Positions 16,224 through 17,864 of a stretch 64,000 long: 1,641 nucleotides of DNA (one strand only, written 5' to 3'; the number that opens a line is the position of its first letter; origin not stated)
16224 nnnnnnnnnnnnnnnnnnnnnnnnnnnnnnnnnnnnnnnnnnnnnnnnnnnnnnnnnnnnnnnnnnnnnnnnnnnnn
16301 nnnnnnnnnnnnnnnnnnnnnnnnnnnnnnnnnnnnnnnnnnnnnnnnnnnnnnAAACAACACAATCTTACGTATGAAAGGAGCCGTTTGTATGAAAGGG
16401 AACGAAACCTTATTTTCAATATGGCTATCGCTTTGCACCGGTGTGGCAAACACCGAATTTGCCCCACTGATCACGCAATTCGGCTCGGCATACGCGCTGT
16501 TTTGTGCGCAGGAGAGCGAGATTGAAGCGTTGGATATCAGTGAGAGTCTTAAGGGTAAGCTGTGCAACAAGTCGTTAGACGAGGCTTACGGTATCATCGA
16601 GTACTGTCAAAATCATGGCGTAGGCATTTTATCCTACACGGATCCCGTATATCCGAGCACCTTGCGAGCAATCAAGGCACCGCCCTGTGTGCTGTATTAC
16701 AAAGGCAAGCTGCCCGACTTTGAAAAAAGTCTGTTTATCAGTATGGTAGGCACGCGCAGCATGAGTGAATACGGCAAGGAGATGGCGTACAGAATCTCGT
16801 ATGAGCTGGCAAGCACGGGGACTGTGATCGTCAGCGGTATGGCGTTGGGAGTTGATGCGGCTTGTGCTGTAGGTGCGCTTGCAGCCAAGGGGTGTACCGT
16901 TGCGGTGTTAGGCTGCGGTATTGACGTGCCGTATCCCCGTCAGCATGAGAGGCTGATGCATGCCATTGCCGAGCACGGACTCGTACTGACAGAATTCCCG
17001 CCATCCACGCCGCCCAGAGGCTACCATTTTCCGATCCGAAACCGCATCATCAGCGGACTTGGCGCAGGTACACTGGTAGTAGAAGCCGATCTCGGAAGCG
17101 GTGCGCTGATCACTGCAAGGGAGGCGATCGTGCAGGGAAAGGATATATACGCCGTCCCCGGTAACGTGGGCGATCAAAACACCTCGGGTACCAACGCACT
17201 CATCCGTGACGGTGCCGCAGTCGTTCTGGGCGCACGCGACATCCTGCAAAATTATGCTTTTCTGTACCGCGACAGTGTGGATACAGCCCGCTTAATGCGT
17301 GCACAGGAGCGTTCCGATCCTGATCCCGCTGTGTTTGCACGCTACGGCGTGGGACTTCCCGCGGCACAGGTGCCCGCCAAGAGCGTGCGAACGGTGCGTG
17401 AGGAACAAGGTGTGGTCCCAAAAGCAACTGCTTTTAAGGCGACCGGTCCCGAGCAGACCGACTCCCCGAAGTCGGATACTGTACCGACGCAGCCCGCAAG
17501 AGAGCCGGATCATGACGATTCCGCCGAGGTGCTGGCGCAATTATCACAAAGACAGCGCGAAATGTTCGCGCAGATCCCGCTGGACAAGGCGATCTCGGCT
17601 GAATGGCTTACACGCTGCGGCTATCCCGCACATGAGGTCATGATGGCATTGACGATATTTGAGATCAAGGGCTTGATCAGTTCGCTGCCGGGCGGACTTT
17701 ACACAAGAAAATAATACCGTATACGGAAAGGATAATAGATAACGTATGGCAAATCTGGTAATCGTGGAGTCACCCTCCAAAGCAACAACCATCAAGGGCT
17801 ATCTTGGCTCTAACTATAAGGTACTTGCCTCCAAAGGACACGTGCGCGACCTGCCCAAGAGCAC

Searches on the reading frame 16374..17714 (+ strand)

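Call 47: search_protein_families(library=pfam, proteins=[window:16374-17714:+], max_evalue=0.001)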
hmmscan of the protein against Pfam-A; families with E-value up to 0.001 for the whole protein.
window:16374-17714:+ (446 aa): 3 families
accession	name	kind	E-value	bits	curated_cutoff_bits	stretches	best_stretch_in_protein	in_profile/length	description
PF02481.21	DNA_processg_A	-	3.1e-72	242.6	29.6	1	78-284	2-210/212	DNA recombination-mediator protein A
PF17782.7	DprA_WH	-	6.1e-07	29.8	22.9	1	414-441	34-61/61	DprA winged helix domain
PF18306.6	LDcluster4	-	8.3e-05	22.7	26.3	1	122-179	4-62/151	SLOG cluster4 family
